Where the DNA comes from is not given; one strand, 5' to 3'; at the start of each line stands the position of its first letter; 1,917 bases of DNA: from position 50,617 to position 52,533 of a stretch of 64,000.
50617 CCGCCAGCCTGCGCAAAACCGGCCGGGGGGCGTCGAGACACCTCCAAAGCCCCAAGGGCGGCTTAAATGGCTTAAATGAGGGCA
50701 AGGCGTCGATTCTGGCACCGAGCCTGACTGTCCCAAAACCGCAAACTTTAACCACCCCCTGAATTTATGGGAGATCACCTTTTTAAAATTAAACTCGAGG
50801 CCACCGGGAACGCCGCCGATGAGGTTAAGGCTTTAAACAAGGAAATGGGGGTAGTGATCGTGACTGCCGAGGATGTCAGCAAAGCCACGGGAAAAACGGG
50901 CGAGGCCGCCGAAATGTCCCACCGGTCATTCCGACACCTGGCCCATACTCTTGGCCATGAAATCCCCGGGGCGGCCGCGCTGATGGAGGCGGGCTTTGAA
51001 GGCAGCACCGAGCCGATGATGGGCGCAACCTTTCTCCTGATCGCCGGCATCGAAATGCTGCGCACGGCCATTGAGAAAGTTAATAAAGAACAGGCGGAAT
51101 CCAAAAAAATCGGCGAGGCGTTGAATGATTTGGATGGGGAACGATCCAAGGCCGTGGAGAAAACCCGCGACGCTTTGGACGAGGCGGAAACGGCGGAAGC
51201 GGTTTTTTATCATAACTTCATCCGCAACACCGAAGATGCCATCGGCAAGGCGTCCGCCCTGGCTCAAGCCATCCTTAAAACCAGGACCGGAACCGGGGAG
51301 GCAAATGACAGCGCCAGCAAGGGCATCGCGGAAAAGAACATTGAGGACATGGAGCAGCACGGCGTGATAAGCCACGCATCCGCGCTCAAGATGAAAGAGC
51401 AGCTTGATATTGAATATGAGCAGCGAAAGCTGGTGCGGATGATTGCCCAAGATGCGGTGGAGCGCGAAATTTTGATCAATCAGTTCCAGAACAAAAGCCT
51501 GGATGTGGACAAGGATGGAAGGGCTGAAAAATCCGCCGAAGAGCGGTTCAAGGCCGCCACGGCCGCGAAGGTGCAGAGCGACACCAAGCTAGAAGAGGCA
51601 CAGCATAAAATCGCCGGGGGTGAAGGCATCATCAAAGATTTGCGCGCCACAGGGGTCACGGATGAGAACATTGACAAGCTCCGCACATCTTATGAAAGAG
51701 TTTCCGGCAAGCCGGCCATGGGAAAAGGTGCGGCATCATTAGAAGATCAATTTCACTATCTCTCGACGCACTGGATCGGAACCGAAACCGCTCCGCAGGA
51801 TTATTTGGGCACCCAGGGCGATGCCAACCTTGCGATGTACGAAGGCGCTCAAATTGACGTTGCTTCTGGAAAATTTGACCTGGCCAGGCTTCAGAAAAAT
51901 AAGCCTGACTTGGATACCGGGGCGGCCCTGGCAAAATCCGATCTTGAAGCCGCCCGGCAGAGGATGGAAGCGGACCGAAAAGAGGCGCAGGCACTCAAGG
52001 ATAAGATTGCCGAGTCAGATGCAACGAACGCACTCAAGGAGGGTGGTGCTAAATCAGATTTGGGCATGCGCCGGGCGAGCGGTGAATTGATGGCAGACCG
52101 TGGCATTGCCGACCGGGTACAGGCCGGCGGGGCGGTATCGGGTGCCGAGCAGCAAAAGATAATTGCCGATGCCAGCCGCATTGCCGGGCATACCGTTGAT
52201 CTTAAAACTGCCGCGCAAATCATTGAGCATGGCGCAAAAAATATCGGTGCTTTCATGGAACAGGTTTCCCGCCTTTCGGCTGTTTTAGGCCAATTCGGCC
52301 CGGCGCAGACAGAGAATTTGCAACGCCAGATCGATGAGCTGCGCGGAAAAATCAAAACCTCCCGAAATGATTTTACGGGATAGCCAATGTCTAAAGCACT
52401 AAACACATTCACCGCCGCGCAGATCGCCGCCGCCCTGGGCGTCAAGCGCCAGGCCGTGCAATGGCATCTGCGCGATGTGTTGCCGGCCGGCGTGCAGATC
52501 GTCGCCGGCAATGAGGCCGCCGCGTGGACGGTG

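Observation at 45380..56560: Mu-like early-region-only transposable unit inserted right next to attR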

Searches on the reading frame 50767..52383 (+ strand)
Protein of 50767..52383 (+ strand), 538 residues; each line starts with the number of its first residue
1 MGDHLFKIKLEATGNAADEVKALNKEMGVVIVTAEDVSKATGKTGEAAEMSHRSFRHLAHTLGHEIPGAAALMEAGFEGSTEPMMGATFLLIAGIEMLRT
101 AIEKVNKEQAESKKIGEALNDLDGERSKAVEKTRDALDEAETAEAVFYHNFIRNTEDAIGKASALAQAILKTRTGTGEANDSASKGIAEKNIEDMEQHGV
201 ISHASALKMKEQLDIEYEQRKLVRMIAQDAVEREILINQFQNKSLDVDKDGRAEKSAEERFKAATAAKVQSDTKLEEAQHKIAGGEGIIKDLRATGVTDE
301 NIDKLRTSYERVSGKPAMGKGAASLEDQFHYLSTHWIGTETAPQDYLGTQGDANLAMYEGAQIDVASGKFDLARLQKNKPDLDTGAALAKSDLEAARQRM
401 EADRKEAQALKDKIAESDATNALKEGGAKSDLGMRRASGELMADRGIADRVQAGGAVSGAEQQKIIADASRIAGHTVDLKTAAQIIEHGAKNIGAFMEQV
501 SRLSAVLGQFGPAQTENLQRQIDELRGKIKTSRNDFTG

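Call 7: search_protein_families(library=pfam, proteins=[window:50767-52383:+], max_evalue=0.01)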
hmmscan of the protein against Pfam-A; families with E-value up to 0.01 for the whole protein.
window:50767-52383:+ (538 aa): 0 families

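Call 11: search_protein_families(library=phrogs, proteins=[window:50767-52383:+], max_evalue=0.1)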
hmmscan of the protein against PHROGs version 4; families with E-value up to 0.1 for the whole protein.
window:50767-52383:+ (538 aa): 1 family
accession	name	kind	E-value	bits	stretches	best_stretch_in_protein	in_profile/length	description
phrog_36594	-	unknown function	0.023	15.5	1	9-36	3-30/62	-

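Call 64: search_solved_structures(query=A5, max_evalue=1)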
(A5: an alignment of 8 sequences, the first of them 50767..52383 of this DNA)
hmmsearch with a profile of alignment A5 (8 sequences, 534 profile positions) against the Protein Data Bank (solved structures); distinct sequences matched with E-value up to 1: 6.
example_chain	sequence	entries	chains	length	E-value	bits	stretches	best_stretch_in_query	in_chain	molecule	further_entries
8hd0_E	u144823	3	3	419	0.037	16.4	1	250-451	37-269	Murein hydrolase activator EnvC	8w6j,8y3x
6tpi_A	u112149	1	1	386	0.12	14.7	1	251-451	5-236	Murein hydrolase activator EnvC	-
6h3c_A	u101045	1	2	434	0.25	13.7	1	371-426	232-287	BRISC complex subunit Abraxas 2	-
8rvj_A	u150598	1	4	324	0.25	13.6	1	396-436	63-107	Type 1 encapsulin shell protein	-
7uzw_H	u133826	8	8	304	0.48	12.7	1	326-400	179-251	CRISPR system Cms protein Csm4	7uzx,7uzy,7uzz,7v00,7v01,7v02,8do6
8rz0_A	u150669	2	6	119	0.7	12.2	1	142-240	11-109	RH5-34EM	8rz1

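Call 83: find_homologous_proteins(query=window:50767-52383:+, max_evalue=0.001)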
Query window:50767-52383:+ (538 aa): 20 proteins with E <= 0.001 among 8000 candidates.
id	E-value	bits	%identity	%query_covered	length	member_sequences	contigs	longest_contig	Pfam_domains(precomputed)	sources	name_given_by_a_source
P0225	0.0e+0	1132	100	100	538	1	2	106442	-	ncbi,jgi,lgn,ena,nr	ncbi:MAG TPA: hypothetical protein VK815_18120 [Candidatus Acidoferrales bacterium]|jgi:hypothetical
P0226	5.0e-181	621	60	98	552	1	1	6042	-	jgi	jgi:hypothetical protein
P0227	3.5e-162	559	57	94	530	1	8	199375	-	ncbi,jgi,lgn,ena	jgi:hypothetical protein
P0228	2.3e-147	510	52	92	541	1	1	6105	-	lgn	-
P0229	1.0e-141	492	52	95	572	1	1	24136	-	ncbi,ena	-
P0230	2.6e-134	467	48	96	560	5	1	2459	-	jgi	jgi:hypothetical protein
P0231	4.1e-133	463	48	96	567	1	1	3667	-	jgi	jgi:hypothetical protein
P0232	2.7e-131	457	47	97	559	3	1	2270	-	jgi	jgi:hypothetical protein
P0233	7.7e-131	456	49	96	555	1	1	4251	-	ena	-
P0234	1.2e-127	445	48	95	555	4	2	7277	-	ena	-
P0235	3.0e-119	417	46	94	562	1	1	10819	-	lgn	-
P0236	2.6e-118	414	46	91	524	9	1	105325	-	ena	-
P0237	2.7e-118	414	45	98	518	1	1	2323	-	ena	-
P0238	1.9e-116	408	44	98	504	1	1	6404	-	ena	-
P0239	3.5e-114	401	44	94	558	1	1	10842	-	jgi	jgi:hypothetical protein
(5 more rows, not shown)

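Call 86: search_protein_families(library=phrogs, alignment_id=A9, max_evalue=0.01)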
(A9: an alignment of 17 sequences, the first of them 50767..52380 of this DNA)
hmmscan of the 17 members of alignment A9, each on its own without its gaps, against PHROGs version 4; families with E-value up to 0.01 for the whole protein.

A. member 1, window:50767-52380:+ (538 aa): 0 families

B. families by the number of members that match (of 17 scanned): 1 family
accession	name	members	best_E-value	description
phrog_26935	-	1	0.0071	-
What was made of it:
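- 50767..52383 (+): 538-aa coiled-coil protein. It is an orphan family confined to these elements and sits where relatives have tape-measure-like proteins. No PHROG hit (call 86).
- Tried and rejected: No PHROG hit in any of 17 family members (call 86).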

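Call 102: find_related_loci(query=A9, collection=viral_contigs, flank=10000)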
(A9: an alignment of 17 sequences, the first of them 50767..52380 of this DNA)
Query A9 (538 aa) in viral_contigs; peptide patterns used: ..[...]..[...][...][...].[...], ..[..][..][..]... (x = any residue, [..] = any of these).
56 stretches matched a pattern, but none encodes a relative of the query by tblastn (E <= 1e-3).
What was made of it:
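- Tried and rejected: No relative in IMG/VR (call 102).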

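Call 110: search_protein_families(library=padloc, proteins=[window:50767-52383:+], max_evalue=0.01)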
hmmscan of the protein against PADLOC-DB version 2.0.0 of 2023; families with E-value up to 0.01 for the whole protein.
window:50767-52383:+ (538 aa): 0 families
